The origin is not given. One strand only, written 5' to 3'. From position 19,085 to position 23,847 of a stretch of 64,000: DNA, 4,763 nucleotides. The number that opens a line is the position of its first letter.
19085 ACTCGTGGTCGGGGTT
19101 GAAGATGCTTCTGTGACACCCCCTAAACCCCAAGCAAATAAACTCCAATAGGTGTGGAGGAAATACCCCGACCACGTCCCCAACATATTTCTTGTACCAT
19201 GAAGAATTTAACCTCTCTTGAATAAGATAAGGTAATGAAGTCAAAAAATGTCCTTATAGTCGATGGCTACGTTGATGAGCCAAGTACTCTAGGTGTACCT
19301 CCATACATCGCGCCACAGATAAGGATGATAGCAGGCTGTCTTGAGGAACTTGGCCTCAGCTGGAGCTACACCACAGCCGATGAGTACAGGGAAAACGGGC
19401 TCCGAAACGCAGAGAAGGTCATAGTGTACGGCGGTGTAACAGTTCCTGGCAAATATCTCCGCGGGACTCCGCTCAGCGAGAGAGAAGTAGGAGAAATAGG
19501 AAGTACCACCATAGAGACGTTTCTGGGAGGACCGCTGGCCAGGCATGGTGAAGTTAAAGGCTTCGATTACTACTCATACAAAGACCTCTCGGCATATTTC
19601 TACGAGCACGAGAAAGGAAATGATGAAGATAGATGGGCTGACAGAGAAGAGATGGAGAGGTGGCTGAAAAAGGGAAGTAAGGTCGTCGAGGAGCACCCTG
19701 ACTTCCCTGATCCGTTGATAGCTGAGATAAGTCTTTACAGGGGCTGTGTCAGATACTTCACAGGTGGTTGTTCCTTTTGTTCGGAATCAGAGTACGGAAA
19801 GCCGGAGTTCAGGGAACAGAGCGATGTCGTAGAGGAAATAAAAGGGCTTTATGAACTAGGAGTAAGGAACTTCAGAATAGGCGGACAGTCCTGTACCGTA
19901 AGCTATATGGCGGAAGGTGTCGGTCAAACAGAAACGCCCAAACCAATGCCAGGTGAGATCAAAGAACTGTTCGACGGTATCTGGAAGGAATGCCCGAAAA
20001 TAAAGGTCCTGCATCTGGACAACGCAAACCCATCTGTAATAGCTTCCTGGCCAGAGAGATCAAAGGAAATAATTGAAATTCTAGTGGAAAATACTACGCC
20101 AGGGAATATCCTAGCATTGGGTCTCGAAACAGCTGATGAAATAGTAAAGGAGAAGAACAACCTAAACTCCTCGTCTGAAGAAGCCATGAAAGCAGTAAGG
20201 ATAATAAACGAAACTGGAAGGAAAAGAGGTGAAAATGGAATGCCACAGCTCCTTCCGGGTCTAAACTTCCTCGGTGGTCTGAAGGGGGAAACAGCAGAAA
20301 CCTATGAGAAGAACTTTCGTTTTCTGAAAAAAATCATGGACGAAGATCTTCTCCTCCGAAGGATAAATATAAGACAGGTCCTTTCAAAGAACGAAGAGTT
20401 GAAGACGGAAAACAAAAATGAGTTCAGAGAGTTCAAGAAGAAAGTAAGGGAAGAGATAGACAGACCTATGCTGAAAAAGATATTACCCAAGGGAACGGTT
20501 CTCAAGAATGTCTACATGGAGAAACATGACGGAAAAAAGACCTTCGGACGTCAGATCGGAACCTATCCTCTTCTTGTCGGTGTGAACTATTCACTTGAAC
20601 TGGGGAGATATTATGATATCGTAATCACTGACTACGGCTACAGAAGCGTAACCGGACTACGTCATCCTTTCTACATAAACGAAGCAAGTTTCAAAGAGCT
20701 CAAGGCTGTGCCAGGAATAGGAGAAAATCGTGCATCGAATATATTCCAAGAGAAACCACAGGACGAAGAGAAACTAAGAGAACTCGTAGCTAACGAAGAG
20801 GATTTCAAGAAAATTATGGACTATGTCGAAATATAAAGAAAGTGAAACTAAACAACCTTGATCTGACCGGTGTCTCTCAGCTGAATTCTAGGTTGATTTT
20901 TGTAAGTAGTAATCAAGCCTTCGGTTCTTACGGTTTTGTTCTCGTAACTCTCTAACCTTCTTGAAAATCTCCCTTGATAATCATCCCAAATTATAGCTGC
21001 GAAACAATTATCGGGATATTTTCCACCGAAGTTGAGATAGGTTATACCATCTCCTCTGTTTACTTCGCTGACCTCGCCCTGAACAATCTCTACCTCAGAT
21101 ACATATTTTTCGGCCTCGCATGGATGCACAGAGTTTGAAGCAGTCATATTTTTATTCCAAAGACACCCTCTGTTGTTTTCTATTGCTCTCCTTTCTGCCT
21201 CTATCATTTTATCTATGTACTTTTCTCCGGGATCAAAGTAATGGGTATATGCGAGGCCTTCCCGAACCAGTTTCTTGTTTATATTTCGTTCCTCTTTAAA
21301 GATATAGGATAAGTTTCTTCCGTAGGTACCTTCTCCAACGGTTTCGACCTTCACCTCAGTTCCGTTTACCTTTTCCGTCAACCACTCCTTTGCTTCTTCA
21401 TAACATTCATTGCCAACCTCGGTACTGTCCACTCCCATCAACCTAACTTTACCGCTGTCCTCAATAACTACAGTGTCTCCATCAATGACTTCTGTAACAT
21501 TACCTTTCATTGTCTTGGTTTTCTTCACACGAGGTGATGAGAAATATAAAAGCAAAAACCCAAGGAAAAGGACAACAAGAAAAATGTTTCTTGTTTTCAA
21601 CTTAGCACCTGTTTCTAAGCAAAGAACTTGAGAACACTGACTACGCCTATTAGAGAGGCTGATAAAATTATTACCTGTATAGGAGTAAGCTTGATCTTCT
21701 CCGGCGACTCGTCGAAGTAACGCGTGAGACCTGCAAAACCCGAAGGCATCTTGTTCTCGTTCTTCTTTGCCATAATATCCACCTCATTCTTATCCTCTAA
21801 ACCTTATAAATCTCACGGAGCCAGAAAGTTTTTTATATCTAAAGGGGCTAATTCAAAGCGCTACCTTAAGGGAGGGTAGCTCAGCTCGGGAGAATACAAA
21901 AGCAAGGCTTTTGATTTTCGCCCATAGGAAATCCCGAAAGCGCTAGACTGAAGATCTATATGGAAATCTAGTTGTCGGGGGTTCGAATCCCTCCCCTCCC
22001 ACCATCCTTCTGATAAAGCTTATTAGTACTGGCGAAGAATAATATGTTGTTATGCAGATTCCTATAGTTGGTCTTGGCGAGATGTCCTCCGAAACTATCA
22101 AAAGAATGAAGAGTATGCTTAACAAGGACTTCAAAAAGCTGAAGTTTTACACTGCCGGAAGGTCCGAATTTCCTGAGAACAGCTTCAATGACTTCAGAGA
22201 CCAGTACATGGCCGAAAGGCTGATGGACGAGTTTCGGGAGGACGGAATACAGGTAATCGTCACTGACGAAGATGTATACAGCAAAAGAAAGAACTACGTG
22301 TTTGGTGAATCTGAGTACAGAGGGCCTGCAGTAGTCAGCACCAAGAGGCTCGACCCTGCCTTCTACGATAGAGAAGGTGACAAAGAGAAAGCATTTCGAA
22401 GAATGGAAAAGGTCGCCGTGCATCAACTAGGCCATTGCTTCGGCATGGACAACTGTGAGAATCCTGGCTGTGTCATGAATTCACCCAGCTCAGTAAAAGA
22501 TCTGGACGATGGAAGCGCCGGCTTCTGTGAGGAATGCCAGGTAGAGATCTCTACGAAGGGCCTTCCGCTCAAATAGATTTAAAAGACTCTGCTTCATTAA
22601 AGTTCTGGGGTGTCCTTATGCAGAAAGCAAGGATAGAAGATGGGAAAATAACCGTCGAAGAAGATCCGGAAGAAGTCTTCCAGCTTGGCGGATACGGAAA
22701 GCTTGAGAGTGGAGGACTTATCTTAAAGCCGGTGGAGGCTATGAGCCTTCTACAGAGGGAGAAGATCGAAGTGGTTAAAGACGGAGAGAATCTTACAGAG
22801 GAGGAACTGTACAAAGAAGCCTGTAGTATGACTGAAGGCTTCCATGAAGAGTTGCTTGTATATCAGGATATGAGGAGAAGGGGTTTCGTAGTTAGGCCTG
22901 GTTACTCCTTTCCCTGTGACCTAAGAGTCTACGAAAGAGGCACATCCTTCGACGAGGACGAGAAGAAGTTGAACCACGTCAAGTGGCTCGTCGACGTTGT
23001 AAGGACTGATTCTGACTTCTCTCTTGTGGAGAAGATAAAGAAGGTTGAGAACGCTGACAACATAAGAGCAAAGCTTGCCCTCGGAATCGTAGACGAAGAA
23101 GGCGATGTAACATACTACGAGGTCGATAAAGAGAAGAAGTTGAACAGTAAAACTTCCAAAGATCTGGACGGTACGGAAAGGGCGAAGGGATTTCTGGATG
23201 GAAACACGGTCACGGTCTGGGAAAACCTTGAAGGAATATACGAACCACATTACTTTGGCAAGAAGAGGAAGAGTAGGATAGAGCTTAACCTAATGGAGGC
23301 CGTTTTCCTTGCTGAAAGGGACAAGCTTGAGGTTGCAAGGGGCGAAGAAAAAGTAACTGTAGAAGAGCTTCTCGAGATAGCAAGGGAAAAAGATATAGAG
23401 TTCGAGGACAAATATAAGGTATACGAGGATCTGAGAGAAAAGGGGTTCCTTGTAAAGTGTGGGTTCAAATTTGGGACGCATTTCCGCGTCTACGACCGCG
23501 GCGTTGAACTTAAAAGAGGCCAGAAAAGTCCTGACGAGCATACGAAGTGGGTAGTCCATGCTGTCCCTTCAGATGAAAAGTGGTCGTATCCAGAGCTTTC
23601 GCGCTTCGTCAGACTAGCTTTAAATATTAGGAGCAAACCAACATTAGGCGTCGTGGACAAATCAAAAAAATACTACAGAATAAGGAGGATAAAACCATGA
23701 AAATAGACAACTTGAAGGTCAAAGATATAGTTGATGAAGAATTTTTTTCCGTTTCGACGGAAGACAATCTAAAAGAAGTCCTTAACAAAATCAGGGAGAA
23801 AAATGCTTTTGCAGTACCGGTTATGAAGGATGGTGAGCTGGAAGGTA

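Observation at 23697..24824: Four CBS domains fused to an HPF/RaiA-like (S30AE) domain: a possible nucleotide-sensing ribosome hibernation factor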

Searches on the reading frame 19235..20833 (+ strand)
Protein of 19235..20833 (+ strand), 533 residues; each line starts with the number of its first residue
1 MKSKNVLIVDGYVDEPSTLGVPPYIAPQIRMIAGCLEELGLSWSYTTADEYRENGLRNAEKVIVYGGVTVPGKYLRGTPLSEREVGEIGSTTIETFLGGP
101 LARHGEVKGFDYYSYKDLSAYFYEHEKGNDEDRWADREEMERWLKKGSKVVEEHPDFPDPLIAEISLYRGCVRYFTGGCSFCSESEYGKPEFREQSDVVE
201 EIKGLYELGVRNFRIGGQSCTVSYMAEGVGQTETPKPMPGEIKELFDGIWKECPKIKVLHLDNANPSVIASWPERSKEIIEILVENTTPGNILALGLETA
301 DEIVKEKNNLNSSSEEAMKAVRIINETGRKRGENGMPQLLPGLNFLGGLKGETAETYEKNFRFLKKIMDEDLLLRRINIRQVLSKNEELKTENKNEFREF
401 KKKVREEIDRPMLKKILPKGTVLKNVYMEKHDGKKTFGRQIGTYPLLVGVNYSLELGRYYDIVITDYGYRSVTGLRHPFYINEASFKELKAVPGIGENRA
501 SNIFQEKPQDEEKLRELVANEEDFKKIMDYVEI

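Call 26: search_protein_families(library=pfam, proteins=[window:19235-20833:+], max_evalue=0.001)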
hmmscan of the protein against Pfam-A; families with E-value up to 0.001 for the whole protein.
window:19235-20833:+ (533 aa): 3 families
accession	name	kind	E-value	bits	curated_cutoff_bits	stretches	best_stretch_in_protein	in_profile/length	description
PF04055.27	Radical_SAM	-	2.1e-12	47.9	29.5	1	166-363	2-165/166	Radical SAM superfamily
PF00633.29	HHH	-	7.8e-05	22.8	24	1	481-504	5-28/30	Helix-hairpin-helix motif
PF12836.13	HHH_3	-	8.2e-05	23.1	27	0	480-505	7-32/65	Helix-hairpin-helix motif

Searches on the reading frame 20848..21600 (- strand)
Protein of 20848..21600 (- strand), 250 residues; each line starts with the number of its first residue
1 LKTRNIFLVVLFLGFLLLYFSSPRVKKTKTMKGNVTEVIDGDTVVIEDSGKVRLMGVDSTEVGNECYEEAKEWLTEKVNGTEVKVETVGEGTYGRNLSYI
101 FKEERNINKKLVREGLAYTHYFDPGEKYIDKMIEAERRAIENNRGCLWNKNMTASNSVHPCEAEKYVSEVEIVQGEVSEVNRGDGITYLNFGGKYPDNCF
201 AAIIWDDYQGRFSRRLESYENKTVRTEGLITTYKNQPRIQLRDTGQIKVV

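Call 26: search_protein_families(library=pfam, proteins=[window:20848-21600:-], max_evalue=0.001)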
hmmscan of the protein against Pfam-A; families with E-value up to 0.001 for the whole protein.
window:20848-21600:- (250 aa): 1 family
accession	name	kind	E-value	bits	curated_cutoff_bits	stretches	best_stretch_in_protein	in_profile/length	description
PF00565.23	SNase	-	1.2e-15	58.3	21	1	51-149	1-106/107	Staphylococcal nuclease homologue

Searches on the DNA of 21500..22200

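Call 44: search_rna_families(source=window, start=21500, end=22200, threshold=evalue, max_evalue=1, show_alignments=2)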
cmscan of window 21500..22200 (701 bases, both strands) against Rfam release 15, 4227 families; matches with E-value up to 1: 3.
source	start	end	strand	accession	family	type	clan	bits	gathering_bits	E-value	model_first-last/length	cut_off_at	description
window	21870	22004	+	RF00023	tmRNA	Gene;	CL00001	20.8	47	2.2e-06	1-374/374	no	transfer-messenger RNA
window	22080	22148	-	RF02716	sno_ncR3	Gene; snRNA; snoRNA; CD-box;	-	18.2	88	0.41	1-75/75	no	Small nucleolar RNA ncR3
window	21528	21569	+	RF02248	Six3os1_3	Gene; lncRNA;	-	15.2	40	0.22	35-75/75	no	Six3os1 conserved region 3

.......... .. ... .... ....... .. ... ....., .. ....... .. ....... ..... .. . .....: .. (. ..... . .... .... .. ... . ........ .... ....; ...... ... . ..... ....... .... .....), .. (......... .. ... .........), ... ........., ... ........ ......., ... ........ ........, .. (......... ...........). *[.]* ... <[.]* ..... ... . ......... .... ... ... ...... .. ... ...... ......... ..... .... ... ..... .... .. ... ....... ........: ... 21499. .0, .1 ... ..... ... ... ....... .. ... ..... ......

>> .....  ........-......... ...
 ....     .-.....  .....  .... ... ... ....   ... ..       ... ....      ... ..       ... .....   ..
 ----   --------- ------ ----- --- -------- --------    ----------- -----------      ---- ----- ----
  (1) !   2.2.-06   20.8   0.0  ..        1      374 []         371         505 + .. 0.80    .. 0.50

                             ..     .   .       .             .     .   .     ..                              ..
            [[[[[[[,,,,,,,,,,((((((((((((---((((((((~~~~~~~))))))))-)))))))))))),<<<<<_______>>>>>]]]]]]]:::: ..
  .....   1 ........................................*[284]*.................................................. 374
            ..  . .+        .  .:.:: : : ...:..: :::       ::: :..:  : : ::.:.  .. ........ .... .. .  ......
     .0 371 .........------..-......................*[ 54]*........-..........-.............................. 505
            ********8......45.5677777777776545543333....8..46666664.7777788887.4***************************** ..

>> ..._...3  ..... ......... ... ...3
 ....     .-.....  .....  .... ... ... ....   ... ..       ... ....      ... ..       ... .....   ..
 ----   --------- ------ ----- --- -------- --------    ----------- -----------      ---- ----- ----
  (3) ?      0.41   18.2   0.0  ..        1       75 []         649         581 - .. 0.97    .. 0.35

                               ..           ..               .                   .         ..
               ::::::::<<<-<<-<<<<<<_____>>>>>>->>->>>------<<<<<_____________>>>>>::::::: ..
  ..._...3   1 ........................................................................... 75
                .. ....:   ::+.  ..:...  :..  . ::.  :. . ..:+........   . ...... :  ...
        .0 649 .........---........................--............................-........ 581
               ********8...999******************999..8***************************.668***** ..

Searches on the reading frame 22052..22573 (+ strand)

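Call 26: search_protein_families(library=pfam, proteins=[window:22052-22573:+], max_evalue=0.001)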
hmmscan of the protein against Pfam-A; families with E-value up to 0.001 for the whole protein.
window:22052-22573:+ (174 aa): 1 family
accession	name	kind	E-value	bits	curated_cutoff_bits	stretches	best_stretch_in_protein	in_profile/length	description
PF07998.17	Peptidase_M54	-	5.9e-19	69.3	24.4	1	35-166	41-192/194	Peptidase family M54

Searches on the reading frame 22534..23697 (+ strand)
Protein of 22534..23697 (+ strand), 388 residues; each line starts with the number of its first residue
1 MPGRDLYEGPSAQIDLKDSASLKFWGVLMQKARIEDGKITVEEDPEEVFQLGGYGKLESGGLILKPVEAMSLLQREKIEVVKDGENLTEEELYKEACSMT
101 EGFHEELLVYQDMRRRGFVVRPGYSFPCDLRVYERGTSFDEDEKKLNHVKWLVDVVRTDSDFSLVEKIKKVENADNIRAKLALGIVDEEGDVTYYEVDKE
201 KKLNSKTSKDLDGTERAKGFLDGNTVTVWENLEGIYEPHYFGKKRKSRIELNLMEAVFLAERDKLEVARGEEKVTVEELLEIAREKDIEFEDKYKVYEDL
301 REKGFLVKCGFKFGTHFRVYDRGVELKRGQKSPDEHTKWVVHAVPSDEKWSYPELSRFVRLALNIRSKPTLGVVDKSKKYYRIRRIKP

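Call 26: search_protein_families(library=pfam, proteins=[window:22534-23697:+], max_evalue=0.001)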
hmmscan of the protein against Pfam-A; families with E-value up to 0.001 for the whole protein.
window:22534-23697:+ (388 aa): 3 families
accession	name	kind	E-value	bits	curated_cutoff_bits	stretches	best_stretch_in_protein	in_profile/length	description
PF01974.23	tRNA_int_endo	-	2.7e-41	140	27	2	290-378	1-81/85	tRNA intron endonuclease, catalytic C-terminal domain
PF02778.19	tRNA_int_endo_N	-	1.6e-27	95.2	21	2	218-280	2-67/67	tRNA intron endonuclease, N-terminal domain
PF12928.12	tRNA_int_end_N2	-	1.3e-05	25.6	24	0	241-267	40-67/69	tRNA-splicing endonuclease subunit sen54 N-term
